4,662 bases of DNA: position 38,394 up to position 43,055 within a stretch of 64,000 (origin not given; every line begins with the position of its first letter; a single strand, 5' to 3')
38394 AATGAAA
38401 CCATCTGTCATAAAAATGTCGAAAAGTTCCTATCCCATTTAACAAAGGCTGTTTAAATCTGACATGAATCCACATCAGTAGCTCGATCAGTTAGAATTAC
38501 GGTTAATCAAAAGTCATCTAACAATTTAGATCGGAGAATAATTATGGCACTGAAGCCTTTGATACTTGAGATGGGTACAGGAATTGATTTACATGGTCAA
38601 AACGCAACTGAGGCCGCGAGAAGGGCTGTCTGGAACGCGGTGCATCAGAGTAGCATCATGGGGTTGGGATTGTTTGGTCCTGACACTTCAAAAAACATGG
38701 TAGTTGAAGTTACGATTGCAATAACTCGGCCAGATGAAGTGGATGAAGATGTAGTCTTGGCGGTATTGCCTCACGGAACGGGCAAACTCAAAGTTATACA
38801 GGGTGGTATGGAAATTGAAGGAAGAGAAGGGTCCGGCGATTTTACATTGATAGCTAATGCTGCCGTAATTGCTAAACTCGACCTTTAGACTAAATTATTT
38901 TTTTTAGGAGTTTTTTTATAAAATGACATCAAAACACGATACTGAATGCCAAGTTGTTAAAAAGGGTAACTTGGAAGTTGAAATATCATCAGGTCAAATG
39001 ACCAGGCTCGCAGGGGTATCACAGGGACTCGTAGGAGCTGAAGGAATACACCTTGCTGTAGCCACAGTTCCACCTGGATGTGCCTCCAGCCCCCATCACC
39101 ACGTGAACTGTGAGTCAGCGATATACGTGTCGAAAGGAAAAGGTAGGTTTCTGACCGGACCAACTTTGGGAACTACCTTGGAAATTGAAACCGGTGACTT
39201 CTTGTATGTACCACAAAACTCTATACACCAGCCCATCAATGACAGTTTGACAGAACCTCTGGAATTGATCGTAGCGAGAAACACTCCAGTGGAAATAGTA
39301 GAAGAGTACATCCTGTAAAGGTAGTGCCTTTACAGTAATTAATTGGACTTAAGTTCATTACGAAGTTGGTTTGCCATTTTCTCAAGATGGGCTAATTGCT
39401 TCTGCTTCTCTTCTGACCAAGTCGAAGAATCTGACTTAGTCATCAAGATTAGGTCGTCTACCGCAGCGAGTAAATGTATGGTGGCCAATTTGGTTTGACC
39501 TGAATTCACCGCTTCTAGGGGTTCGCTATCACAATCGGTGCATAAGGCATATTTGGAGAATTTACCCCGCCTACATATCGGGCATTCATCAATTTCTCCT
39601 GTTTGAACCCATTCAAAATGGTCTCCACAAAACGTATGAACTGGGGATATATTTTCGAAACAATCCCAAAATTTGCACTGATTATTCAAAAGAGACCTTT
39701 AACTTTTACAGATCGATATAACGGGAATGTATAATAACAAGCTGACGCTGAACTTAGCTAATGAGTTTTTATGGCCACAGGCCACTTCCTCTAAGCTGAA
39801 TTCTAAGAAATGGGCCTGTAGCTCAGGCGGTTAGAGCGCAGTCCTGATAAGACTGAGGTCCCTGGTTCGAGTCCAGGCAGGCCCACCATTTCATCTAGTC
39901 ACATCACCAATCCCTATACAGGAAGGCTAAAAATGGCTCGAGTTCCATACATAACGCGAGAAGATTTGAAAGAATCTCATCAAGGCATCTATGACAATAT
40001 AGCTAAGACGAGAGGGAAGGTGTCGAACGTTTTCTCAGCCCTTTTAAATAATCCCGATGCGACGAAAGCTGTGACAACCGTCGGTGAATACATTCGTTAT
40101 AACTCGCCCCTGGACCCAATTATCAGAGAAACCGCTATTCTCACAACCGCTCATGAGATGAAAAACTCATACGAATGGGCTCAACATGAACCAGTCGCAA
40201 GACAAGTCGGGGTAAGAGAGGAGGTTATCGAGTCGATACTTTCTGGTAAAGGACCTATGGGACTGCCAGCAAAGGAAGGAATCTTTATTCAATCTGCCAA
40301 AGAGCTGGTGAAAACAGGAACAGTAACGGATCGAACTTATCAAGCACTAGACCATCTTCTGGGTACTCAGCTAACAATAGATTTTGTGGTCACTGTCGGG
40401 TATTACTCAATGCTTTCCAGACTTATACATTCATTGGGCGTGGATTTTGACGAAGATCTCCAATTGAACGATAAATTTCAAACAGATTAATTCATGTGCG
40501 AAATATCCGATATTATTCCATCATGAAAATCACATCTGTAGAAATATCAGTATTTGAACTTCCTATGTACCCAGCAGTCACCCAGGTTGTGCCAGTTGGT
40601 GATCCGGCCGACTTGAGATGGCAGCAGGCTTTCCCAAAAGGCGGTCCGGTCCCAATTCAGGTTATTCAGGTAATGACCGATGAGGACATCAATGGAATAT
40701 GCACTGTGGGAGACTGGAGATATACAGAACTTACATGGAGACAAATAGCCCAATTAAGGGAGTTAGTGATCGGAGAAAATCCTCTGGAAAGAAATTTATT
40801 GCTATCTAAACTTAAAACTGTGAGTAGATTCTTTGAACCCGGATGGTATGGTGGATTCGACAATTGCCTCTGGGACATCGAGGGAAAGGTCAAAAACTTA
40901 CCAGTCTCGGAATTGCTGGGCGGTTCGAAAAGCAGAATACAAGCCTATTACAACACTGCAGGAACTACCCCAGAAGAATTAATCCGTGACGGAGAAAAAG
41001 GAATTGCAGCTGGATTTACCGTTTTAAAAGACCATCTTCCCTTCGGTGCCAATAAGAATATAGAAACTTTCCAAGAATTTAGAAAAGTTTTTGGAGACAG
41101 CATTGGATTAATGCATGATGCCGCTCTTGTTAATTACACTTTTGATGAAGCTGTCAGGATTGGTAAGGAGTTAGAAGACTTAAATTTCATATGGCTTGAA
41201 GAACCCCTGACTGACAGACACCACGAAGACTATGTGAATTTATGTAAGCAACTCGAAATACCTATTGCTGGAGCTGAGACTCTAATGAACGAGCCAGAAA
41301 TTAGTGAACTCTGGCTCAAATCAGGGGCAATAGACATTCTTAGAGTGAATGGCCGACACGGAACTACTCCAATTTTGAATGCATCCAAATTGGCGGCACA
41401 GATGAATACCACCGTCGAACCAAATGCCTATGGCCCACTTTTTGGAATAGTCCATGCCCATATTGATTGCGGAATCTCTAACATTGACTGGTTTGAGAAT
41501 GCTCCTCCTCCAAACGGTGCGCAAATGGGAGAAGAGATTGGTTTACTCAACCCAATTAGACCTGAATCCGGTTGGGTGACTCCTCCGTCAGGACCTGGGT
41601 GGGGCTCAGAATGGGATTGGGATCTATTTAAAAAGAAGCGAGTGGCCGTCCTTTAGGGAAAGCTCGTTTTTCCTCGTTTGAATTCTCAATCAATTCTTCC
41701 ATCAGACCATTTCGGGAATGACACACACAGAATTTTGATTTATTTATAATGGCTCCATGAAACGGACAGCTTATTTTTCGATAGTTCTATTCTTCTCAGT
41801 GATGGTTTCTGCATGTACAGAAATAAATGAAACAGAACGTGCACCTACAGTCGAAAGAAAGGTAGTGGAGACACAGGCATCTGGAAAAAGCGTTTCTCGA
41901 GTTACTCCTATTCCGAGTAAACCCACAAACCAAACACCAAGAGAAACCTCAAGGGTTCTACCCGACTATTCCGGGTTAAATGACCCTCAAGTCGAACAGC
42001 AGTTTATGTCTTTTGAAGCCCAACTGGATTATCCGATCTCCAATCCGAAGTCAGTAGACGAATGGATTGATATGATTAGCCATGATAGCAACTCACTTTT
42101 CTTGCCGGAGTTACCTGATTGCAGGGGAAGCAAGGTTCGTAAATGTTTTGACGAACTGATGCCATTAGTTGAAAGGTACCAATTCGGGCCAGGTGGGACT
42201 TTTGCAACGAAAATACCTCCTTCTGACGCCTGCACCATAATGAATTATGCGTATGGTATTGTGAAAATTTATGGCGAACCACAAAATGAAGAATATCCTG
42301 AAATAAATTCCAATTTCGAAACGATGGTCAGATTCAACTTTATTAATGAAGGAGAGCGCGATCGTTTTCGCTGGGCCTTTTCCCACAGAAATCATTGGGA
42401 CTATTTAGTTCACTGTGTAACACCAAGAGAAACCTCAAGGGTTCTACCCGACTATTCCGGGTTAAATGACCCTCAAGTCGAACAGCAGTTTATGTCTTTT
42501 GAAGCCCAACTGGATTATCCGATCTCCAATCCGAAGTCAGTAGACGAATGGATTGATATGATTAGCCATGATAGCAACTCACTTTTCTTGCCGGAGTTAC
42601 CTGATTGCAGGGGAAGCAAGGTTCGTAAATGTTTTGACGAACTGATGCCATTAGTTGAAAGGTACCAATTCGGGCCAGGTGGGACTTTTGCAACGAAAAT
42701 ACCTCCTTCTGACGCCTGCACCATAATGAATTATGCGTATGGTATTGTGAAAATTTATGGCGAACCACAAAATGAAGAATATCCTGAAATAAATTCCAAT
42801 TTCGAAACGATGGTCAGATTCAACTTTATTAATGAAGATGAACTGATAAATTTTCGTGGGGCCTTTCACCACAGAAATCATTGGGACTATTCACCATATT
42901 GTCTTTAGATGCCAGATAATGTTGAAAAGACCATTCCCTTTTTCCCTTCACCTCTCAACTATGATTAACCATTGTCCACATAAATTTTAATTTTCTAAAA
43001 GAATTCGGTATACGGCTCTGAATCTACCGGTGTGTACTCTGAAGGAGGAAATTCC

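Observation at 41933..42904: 419 bp of perfect identity inside a 2 x 486-bp in-frame tandem duplication of a lipoprotein gene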

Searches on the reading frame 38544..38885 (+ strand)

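Call 6: search_protein_families(library=pfam, proteins=[window:38544-38885:+], max_evalue=0.01)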
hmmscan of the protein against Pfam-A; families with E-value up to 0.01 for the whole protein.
window:38544-38885:+ (114 aa): 1 family
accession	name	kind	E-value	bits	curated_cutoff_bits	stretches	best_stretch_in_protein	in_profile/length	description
PF09585.15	Lin0512_fam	-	3.1e-30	105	23.4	1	6-109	2-113/114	Conserved hypothetical protein (Lin0512_fam)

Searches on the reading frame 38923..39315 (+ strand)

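Call 6: search_protein_families(library=pfam, proteins=[window:38923-39315:+], max_evalue=0.01)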
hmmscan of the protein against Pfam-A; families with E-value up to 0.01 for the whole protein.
window:38923-39315:+ (131 aa): 5 families
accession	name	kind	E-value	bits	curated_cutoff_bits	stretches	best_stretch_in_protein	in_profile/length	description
PF07883.17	Cupin_2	-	1.1e-12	47.9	27.2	1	46-117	2-68/70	Cupin domain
PF00190.28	Cupin_1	-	2.1e-07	31.1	22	1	41-119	32-114/151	Cupin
PF12973.13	Cupin_7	-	0.00019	21.6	27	1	41-105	32-88/105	ChrR Cupin-like domain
PF02041.22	Auxin_BP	-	0.00057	20.1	21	1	36-108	38-108/167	Auxin binding protein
PF08007.18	JmjC_2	-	0.0048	16.9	22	1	87-108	89-110/127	JmjC domain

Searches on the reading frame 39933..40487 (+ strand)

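Call 6: search_protein_families(library=pfam, proteins=[window:39933-40487:+], max_evalue=0.01)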
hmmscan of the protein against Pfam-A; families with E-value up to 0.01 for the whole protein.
window:39933-40487:+ (185 aa): 1 family
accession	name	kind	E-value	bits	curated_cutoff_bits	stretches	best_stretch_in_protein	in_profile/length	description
PF02627.25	CMD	-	2e-07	31.3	23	1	41-109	1-69/84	Carboxymuconolactone decarboxylase family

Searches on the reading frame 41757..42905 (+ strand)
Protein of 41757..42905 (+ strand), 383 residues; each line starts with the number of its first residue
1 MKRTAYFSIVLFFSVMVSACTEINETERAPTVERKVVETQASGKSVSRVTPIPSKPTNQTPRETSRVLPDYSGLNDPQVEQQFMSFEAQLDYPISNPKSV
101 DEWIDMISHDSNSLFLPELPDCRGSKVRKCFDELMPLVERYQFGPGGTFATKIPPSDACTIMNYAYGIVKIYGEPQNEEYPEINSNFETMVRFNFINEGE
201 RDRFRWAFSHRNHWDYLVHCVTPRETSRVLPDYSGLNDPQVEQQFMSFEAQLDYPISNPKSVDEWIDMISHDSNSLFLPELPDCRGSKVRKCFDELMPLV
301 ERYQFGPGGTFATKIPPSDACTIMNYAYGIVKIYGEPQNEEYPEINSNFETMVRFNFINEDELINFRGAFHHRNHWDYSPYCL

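Call 6: search_protein_families(library=pfam, proteins=[window:41757-42905:+], max_evalue=0.01)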
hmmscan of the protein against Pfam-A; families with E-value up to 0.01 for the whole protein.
window:41757-42905:+ (383 aa): 0 families

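Call 9: find_homologous_proteins(query=window:41757-42905:+, max_evalue=0.001)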
Query window:41757-42905:+ (383 aa): 26 proteins with E <= 0.001 among 1392 candidates.
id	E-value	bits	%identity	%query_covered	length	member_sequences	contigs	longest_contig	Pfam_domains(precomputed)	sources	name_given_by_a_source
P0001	9.4e-268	906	100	100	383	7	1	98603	-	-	-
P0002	3.4e-215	732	81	100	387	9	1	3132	-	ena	-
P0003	1.3e-198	678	77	96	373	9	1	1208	-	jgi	jgi:hypothetical protein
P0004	9.1e-189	645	72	100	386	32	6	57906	-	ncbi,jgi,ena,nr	ncbi:MAG: hypothetical protein VX918_10070 [Chloroflexota bacterium]|jgi:hypothetical protein|nr:hyp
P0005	2.5e-174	598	73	58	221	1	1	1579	-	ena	-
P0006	6.6e-141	488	59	100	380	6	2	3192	-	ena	-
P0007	1.4e-123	431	86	58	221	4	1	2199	-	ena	-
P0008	1.5e-123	431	86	58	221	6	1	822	-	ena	-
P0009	2.7e-115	404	81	58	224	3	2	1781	-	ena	-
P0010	4.6e-115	403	80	58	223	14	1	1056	-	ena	-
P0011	8.2e-110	386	76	58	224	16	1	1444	-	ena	-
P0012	5.9e-107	376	75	58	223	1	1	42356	-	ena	-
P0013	1.6e-105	371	74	58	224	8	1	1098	-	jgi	-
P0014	2.4e-103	364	74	58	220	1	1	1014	-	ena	-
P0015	1.9e-100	355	72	58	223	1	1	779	-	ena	-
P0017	1.1e-99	352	71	58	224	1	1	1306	-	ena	-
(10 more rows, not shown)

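Call 12: find_encoding_contigs(protein=P0004, flank=6000, max_places=6)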
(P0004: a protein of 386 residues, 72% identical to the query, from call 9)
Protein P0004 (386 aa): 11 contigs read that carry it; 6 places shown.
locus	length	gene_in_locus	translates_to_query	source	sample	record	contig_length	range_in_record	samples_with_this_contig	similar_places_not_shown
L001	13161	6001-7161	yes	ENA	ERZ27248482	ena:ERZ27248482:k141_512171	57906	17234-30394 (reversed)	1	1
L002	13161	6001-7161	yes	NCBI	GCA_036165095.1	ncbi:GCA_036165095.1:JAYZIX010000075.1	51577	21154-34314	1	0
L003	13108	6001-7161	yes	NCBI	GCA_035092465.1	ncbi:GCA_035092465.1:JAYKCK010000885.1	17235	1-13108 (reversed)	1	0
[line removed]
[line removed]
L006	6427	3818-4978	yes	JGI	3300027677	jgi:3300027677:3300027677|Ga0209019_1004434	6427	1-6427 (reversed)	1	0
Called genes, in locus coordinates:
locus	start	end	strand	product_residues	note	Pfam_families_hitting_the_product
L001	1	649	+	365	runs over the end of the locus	PF01926:MMR_HSR1, PF02421:FeoB_N, PF06071:YchF-GTPase_C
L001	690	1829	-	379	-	PF02746:MR_MLE_N, PF13378:MR_MLE_C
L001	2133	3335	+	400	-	PF05977:MFS_3, PF07690:MFS_1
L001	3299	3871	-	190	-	PF02775:TPP_enzyme_C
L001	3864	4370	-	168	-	PF02776:TPP_enzyme_N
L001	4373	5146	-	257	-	PF00106:adh_short, PF23441:SDR, PF08659:KR (weak), PF13561:adh_short_C2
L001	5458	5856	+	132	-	PF14489:QueF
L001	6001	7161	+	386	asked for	-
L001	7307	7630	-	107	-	PF14534:DUF4440 (weak), PF12680:SnoaL_2 (weak)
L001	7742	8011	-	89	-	-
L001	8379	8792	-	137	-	PF01243:PNPOx_N, PF12900:Pyridox_ox_2 (weak)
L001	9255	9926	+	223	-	PF13489:Methyltransf_23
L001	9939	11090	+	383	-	PF00155:Aminotran_1_2, PF12897:Asp_aminotransf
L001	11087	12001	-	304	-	PF01497:Peripla_BP_2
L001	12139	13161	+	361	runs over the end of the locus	PF01070:FMN_dh, PF03060:NMO (weak)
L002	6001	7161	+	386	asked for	-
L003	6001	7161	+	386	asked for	-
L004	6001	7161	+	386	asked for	-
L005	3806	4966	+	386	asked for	-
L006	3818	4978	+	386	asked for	-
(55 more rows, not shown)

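Call 13: find_encoding_contigs(protein=P0002, flank=5000, max_places=4)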
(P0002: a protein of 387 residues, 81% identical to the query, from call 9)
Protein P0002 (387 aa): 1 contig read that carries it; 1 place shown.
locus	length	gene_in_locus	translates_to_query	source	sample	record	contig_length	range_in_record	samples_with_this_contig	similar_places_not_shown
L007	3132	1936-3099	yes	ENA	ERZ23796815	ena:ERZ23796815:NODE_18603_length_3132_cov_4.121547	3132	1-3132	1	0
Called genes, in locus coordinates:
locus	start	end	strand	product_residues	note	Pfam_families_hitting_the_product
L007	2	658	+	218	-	?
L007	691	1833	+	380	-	-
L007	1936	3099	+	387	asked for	-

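Call 14: find_encoding_contigs(protein=P0006, flank=5000, max_places=4)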
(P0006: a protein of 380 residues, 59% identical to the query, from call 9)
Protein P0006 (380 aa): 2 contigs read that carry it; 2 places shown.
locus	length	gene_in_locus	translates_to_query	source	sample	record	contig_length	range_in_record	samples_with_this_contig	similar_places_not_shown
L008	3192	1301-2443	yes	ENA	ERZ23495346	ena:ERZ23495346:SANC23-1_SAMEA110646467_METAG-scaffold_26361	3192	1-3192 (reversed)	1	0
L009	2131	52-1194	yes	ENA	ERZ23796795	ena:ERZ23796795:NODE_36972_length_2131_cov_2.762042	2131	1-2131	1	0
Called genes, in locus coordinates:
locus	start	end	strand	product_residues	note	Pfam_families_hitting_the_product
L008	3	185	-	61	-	?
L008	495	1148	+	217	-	PF04831:POPDC1-3, PF00027:cNMP_binding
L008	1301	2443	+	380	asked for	-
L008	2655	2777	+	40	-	-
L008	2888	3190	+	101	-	?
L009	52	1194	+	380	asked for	-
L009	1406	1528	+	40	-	-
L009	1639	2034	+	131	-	-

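Call 20: find_encoding_contigs(protein=P0001, flank=3000, max_places=6)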
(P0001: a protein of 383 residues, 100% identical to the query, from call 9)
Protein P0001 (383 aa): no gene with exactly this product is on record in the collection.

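Call 23: find_encoding_contigs(protein=P0009, flank=3000, max_places=4)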
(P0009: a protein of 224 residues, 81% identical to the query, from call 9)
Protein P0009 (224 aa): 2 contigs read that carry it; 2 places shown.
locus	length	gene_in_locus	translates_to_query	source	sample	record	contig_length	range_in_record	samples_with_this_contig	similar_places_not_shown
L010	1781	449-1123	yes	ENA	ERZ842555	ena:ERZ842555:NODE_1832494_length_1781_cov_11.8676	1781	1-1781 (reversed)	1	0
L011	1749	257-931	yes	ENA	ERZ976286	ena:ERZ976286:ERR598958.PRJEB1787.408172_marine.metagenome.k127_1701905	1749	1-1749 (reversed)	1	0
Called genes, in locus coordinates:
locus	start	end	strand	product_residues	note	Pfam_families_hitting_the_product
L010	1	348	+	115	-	?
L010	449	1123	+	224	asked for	-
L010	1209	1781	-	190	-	?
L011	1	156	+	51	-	?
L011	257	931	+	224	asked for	-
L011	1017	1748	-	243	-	?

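Call 48: search_protein_families(library=ncbifam, proteins=[window:41757-42905:+], max_evalue=1)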
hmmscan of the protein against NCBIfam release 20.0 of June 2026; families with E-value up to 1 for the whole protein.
window:41757-42905:+ (383 aa): 1 family
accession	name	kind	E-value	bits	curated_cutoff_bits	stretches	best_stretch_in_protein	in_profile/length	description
NF033169.1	lipo_LIC10494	subfamily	0.07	12.5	70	0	6-61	2-56/223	lipoprotein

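Call 49: search_protein_families(library=pfam, proteins=[P0009, P0017], max_evalue=10)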
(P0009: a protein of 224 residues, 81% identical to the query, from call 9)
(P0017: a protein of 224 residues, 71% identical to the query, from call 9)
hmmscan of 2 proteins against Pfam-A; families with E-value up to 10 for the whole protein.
P0009 (224 aa): 0 families

P0017 (224 aa): 0 families

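Call 62: search_protein_families(library=phrogs, proteins=[window:41757-42905:+, P0009], max_evalue=1)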
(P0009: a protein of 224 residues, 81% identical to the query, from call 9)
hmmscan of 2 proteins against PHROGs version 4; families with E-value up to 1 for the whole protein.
window:41757-42905:+ (383 aa): 5 families
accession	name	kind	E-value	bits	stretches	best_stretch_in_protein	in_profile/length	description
phrog_14109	-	unknown function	0.0016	19.3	0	146-165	21-40/62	-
phrog_16288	-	unknown function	0.039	15.2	1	198-228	11-39/64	-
phrog_13544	-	unknown function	0.1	13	0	171-212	149-190/236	-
phrog_19489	-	unknown function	0.16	13.7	0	102-131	39-68/80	-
phrog_33981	-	unknown function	0.57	10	0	105-165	183-243/370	-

P0009 (224 aa): 0 families

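Call 63: search_protein_families(library=padloc, proteins=[window:41757-42905:+, P0009], max_evalue=1)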
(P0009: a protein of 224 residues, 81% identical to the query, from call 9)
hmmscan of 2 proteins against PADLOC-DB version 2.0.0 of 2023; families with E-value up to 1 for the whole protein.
window:41757-42905:+ (383 aa): 0 families

P0009 (224 aa): 0 families

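Call 67: search_dna_similar(query=window:41757-42905:+, collection=phages, mode=protein, max_evalue=0.001)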
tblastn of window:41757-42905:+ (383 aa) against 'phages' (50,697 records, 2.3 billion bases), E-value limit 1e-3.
No match.
